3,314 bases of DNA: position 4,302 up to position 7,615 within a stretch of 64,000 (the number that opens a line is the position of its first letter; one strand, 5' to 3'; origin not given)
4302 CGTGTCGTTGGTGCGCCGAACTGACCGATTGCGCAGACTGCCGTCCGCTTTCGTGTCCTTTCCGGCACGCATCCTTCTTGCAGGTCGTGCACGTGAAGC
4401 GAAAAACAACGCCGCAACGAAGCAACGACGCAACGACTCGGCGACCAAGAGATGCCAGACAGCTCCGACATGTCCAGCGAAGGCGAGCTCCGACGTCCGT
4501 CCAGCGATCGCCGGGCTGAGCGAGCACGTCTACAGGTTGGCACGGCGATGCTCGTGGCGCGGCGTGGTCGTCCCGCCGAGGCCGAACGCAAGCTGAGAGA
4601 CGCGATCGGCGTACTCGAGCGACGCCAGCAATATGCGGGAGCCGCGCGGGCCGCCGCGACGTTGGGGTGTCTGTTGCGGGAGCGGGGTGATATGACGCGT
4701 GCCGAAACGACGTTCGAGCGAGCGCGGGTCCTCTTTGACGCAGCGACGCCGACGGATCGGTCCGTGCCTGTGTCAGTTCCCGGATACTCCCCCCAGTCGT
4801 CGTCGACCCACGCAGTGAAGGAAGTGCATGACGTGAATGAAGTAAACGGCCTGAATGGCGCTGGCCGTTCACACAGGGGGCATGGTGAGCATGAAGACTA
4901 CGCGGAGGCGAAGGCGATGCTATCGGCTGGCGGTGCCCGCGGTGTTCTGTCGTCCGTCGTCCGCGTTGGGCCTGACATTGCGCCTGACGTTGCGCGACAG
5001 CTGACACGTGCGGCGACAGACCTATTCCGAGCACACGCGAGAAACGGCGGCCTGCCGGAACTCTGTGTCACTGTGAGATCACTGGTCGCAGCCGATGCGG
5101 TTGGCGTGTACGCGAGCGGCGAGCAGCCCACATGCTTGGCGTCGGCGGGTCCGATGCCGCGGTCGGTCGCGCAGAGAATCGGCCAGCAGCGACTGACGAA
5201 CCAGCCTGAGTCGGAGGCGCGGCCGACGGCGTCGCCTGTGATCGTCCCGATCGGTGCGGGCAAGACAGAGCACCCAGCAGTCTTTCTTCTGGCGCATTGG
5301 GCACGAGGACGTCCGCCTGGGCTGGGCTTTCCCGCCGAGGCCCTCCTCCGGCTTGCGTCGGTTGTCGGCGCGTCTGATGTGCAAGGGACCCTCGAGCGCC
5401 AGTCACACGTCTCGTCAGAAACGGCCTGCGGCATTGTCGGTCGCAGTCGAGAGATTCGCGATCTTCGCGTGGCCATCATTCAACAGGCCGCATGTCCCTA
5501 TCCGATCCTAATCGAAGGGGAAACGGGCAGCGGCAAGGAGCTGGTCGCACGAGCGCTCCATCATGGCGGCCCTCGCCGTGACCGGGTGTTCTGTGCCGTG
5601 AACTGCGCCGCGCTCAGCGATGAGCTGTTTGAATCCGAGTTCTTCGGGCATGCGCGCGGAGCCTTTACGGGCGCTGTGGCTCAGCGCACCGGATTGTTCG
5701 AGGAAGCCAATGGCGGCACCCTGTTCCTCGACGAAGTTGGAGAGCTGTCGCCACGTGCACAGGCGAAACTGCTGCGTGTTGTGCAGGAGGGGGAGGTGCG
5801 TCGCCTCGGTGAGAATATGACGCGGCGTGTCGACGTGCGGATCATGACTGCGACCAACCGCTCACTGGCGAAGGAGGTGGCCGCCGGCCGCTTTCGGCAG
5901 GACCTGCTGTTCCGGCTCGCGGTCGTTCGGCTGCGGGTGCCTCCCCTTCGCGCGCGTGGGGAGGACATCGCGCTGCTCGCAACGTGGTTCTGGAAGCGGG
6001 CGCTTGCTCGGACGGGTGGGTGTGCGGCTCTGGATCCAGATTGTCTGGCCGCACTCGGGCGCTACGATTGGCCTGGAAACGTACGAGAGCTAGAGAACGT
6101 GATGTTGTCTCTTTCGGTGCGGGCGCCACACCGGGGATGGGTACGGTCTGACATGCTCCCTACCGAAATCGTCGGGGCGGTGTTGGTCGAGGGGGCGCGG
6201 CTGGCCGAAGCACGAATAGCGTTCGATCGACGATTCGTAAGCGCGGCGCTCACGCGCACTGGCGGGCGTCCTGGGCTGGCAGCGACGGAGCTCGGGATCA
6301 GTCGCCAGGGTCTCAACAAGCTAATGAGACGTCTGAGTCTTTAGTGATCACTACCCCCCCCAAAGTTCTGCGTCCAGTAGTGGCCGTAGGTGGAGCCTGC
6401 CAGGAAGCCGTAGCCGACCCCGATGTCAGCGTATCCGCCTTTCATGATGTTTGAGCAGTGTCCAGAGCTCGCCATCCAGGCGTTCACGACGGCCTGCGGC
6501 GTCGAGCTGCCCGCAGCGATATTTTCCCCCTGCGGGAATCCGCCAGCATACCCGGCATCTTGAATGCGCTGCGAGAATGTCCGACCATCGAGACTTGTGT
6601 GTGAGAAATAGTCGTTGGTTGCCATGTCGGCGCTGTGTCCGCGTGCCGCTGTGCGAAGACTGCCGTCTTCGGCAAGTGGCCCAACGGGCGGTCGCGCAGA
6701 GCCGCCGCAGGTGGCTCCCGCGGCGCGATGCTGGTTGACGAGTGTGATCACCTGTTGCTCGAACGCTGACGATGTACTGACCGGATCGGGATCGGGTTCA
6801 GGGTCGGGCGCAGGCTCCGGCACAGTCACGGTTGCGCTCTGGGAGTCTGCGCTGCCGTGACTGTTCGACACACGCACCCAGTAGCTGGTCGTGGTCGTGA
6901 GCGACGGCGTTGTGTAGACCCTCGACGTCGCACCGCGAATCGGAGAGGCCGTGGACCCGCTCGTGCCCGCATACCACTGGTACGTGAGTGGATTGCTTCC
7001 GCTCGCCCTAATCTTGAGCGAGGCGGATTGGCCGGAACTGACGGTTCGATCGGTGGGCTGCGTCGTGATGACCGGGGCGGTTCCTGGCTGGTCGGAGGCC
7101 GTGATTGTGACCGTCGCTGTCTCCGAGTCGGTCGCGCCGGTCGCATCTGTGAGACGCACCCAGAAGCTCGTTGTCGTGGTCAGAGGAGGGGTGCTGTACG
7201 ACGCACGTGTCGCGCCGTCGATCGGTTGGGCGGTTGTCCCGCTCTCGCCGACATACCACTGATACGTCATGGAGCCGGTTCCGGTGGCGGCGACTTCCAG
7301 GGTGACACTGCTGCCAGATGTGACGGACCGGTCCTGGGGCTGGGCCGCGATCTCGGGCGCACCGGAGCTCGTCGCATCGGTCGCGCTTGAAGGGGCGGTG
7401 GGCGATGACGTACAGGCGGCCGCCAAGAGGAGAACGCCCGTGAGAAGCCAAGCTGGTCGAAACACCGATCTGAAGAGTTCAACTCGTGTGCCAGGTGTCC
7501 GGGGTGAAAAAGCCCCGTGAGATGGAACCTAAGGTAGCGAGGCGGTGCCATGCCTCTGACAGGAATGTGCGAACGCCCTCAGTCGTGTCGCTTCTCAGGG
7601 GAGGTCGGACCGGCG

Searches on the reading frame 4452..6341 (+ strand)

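Call 101: search_protein_families(library=pfam, proteins=[window:4452-6341:+], max_evalue=0.00001)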
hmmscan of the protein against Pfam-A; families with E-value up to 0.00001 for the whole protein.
window:4452-6341:+ (630 aa): 3 families
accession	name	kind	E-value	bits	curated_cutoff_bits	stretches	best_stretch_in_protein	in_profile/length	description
PF00158.32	Sigma54_activat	-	5.5e-63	212.1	20.2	1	328-494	1-167/168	Sigma-54 interaction domain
PF14532.12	Sigma54_activ_2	-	7.5e-22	78.5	25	1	329-499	1-138/138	Sigma-54 interaction domain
PF25601.1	AAA_lid_14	-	9.2e-17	61.1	27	1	500-574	1-75/87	AAA+ ATPase lid domain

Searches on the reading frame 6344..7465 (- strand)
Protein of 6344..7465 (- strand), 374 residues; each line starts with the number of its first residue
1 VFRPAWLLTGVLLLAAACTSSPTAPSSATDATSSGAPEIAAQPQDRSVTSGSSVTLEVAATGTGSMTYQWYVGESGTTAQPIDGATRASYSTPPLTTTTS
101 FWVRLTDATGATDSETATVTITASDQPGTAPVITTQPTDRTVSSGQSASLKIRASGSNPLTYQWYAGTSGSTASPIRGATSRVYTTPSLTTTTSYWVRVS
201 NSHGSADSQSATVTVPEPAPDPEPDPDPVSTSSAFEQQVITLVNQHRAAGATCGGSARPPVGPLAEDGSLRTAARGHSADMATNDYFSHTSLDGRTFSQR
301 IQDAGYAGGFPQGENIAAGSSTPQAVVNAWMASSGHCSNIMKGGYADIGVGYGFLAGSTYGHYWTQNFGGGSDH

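Call 101: search_protein_families(library=pfam, proteins=[window:6344-7465:-], max_evalue=0.00001)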
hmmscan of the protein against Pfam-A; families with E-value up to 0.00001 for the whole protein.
window:6344-7465:- (374 aa): 4 families
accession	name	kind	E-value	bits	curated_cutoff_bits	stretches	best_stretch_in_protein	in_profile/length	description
PF00188.32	CAP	-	1e-19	71.9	21.1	1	242-368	3-117/117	Cysteine-rich secretory protein family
PF19081.6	Ig_7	-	1.5e-19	70.5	27.3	2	131-215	4-82/84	Ig-like domain CHU_C associated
PF13927.12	Ig_3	-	3e-13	50.5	30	1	131-201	2-78/78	Immunoglobulin domain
PF07679.22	I-set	-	1.9e-10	41.1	23.7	0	131-171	1-39/90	Immunoglobulin I-set domain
